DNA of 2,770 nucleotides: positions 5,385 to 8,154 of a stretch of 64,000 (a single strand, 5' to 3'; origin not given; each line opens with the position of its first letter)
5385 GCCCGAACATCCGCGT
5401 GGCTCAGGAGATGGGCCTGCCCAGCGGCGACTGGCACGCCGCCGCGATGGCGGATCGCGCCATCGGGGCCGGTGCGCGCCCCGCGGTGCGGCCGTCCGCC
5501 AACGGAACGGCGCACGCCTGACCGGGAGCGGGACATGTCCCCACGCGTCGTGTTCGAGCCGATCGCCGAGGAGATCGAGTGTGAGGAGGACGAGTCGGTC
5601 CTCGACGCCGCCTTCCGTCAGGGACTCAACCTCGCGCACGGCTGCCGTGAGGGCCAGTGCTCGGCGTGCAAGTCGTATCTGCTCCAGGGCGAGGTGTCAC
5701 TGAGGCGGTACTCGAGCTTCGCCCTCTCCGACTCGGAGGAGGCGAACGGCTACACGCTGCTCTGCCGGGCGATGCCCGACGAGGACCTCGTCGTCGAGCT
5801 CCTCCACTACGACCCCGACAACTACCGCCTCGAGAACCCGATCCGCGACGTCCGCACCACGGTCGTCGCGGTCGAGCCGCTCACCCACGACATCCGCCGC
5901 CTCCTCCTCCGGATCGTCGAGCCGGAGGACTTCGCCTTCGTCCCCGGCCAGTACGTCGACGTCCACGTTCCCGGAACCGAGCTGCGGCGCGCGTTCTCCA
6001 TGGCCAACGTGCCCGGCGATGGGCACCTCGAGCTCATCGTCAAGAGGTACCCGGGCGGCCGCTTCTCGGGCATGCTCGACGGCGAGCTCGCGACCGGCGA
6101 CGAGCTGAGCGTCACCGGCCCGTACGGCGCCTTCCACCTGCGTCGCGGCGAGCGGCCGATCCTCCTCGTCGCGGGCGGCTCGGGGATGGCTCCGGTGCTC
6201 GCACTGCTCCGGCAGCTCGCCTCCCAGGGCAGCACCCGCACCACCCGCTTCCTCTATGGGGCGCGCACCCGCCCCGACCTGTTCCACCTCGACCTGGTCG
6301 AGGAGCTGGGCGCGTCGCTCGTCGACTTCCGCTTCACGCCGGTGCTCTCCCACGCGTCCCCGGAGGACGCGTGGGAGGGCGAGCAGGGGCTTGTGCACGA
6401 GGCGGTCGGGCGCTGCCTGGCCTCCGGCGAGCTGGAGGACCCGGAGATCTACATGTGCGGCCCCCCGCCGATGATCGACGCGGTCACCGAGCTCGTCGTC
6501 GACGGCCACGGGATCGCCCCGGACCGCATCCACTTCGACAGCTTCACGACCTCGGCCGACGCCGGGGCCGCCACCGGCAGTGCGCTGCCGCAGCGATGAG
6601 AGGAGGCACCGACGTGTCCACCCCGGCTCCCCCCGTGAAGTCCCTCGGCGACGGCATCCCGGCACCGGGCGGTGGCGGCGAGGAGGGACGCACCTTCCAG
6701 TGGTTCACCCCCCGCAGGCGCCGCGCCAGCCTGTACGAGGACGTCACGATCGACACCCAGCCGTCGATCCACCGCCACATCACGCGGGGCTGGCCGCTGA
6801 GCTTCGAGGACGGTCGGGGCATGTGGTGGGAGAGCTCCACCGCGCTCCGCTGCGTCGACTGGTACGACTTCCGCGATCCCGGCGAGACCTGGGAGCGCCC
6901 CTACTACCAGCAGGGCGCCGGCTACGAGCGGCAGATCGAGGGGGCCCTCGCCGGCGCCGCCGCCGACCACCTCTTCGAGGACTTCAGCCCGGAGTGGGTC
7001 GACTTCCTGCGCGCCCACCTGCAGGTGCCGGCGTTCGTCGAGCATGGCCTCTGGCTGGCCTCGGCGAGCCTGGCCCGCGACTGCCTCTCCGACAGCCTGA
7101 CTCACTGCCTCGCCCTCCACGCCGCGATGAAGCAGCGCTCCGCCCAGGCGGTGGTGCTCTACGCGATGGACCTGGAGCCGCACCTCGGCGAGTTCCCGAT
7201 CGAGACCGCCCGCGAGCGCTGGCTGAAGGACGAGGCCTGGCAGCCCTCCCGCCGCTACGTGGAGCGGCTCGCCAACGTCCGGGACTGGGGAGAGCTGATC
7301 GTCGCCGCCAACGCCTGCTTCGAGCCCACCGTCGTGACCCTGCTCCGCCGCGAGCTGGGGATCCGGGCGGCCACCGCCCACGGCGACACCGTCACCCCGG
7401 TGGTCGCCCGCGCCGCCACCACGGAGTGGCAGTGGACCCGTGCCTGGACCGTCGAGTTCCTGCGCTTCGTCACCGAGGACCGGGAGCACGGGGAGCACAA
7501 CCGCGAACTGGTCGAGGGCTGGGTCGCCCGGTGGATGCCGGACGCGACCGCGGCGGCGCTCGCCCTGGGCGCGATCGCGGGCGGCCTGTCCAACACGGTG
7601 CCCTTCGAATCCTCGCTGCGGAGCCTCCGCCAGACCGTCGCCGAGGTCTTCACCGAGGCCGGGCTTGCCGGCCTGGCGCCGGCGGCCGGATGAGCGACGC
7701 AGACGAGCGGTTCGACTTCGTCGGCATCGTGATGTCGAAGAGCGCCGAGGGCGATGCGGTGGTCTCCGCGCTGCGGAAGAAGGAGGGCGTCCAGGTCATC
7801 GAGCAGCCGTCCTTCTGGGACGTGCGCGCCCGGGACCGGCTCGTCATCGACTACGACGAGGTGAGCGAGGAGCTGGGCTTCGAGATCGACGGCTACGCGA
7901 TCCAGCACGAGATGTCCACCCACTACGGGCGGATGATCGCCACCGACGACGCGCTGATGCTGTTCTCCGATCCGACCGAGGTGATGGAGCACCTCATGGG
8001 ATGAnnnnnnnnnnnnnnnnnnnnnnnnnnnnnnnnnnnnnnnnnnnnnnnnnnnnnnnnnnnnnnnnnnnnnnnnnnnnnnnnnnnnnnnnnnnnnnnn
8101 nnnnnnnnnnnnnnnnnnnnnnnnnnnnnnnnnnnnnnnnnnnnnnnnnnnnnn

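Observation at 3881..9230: prmABCD-type soluble diiron monooxygenase operon translationally coupled to an Nramp metal importer, directly downstream of an mce uptake cluster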

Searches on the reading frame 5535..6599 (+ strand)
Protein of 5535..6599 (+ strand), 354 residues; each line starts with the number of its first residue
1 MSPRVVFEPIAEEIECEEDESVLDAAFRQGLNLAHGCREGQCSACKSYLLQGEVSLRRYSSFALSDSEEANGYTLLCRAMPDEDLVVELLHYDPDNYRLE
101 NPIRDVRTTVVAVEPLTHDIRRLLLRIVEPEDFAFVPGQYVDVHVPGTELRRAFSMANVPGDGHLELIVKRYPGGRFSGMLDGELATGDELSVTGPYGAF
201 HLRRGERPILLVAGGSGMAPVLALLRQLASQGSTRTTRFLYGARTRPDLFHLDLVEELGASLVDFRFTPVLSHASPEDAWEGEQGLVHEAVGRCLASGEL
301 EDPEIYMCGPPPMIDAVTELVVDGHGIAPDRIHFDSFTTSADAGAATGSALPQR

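Call 10: search_protein_families(library=pfam, proteins=[window:5535-6599:+], max_evalue=0.01)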
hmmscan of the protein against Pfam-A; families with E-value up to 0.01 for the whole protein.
window:5535-6599:+ (354 aa): 3 families
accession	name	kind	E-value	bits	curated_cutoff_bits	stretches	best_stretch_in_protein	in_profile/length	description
PF00175.26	NAD_binding_1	-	8.1e-21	75.2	22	1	211-318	1-108/109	Oxidoreductase NAD-binding domain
PF00970.30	FAD_binding_6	-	2.2e-16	60.4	21.1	1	109-201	3-98/99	Oxidoreductase FAD-binding domain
PF00111.32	Fer2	-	7.1e-15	55.2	21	1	10-81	6-76/77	2Fe-2S iron-sulfur cluster binding domain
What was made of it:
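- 5535..6599 (+): NADH:acceptor reductase ([2Fe-2S] + FAD + NAD domains). Pfam Fer2, FAD_binding_6, NAD_binding_1 (call 10).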

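Call 27: search_protein_families(library=ncbifam, proteins=[window:5535-6599:+], max_evalue=0.001)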
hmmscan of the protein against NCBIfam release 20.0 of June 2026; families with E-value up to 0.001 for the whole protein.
window:5535-6599:+ (354 aa): 28 families (the best 25 are shown)
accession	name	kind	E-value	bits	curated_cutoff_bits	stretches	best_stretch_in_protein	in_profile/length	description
NF045803.1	MethMoxFADbindMmoC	equivalog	3.4e-78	262.8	500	1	14-339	16-342/343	aromatic/alkene monooxygenase hydroxylase FAD-binding subunit MmoC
NF040810.1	BenC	equivalog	2.4e-74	250.5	430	1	11-340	12-333/333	benzoate 1,2-dioxygenase electron transfer component BenC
NF008822.0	PRK11872.1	equivalog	5.1e-57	193.4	402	1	14-342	17-340/341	anthranilate 1,2-dioxygenase electron transfer component AntC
TIGR02160.1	PA_CoA_Oxy5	hypoth_equivalog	4.8e-43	147.3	420.8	2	109-344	5-248/352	1,2-phenylacetyl-CoA epoxidase subunit PaaE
NF058606.1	GlBtMonoRdsGbcB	equivalog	8.6e-37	126.8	500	2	112-341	20-251/362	glycine betaine monooxygenase reductase subunit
TIGR01941.1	nqrF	equivalog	6e-35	120.9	295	2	184-338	248-404/405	NADH:ubiquinone reductase (Na(+)-transporting) subunit F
NF005963.0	PRK08051.1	equivalog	2.7e-32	111.9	230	1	105-338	3-231/233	NAD(P)H-flavin reductase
NF009805.0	PRK13289.1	equivalog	6.4e-30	104.4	432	1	133-340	183-395/399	NO-inducible flavohemoprotein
NF007964.0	PRK10684.1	equivalog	6.2e-27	94.4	383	2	112-345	16-245/333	NADH oxidoreductase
NF052252.1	flav_redu_LuxG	exception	3.5e-21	75.4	340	1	108-338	3-230/232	flavin mononucleotide reductase LuxG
NF004317.0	PRK05713.1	equivalog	2.8e-20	72.8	338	1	18-259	15-245/312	iron-sulfur-binding ferredoxin reductase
NF000796.0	PRK00054.1-1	equivalog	3.1e-18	66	224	1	131-321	25-189/254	dihydroorotate dehydrogenase electron transfer subunit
NF006220.0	PRK08345.1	subfamily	5.4e-17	62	395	1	100-333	5-247/294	cytochrome-c3 hydrogenase subunit gamma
TIGR02008.1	fdx_plant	subfamily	1.8e-14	53.2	81.15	1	11-88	14-89/97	ferredoxin [2Fe-2S]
NF040830.1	sulfhyd_ShyC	equivalog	9.1e-13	48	600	1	101-332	2-240/288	NAD(P)-dependent hydrogenase/sulfhydrogenase 2 subunit gamma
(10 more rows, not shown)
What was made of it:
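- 5535..6599 (+): The nearest NCBIfam model is MmoC, below cut-off (call 27).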

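Call 94: find_encoding_contigs(protein=window:5535-6599:+, flank=10000, max_places=3)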
Protein window:5535-6599:+ (354 aa): 1 contig read that carries it; 1 place shown.
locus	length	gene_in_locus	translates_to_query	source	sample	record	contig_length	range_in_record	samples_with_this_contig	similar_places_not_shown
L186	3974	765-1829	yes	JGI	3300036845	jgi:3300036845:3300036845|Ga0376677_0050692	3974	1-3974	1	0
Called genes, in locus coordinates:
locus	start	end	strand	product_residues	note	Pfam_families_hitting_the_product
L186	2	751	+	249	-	?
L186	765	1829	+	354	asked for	PF00111:Fer2, PF00970:FAD_binding_6, PF00175:NAD_binding_1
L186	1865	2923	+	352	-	PF02332:Phenol_Hydrox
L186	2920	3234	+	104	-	PF02406:MmoB_DmpM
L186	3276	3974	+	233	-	?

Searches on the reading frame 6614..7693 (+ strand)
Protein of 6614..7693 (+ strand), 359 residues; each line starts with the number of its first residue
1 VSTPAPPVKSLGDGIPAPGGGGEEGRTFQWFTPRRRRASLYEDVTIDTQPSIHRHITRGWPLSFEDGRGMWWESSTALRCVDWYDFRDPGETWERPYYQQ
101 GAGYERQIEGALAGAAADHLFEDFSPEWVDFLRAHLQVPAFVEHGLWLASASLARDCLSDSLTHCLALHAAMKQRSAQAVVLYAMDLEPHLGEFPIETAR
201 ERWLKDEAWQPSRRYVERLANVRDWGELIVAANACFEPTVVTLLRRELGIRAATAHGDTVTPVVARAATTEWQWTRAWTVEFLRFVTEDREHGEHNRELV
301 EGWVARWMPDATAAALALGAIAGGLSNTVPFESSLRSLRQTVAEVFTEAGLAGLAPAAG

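Call 10: search_protein_families(library=pfam, proteins=[window:6614-7693:+], max_evalue=0.01)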
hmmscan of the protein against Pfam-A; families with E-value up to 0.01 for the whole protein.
window:6614-7693:+ (359 aa): 1 family
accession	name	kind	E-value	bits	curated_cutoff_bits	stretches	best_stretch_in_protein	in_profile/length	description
PF02332.24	Phenol_Hydrox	-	1.4e-49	169.2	24.4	1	60-289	1-229/230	Methane/Phenol/Alkene Hydroxylase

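Call 27: search_protein_families(library=ncbifam, proteins=[window:6614-7693:+], max_evalue=0.001)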
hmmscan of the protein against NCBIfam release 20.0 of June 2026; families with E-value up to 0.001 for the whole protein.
window:6614-7693:+ (359 aa): 1 family
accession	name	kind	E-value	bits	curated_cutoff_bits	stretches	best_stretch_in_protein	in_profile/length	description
NF045802.1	MethMoxAlphaMmoY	equivalog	5.3e-42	144.4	700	1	28-317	33-332/389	aromatic/alkene monooxygenase hydroxylase subunit beta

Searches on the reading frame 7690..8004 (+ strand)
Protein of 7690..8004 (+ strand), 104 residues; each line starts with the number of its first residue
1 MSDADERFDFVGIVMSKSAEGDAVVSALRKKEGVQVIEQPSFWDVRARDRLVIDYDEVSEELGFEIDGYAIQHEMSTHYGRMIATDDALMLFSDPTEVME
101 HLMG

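Call 10: search_protein_families(library=pfam, proteins=[window:7690-8004:+], max_evalue=0.01)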
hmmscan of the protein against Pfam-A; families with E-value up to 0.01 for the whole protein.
window:7690-8004:+ (104 aa): 1 family
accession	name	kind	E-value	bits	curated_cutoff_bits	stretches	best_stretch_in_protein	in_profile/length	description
PF02406.22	MmoB_DmpM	-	2.3e-19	69.8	25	1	10-91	2-84/85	MmoB/DmpM family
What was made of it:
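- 7690..8004 (+): Coupling/effector protein (MmoB/DmpM family). PF02406 E 2e-19 (call 10).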

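Call 27: search_protein_families(library=ncbifam, proteins=[window:7690-8004:+], max_evalue=0.001)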
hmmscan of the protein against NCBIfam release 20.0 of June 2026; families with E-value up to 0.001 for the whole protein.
window:7690-8004:+ (104 aa): 2 families
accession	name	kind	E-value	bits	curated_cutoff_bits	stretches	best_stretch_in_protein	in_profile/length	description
NF045941.1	PropMonoxMimD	equivalog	4.8e-24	84.8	150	1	10-102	9-101/108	propane 2-monooxygenase effector subunit MimD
NF045804.1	MethMoxRegMmoB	equivalog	8.6e-05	22.8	245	1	11-88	36-119/136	methane monooxygenase regulator MmoB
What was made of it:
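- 7690..8004 (+): NCBIfam MimD 84.8 bits, below the 150 cut-off (call 27).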
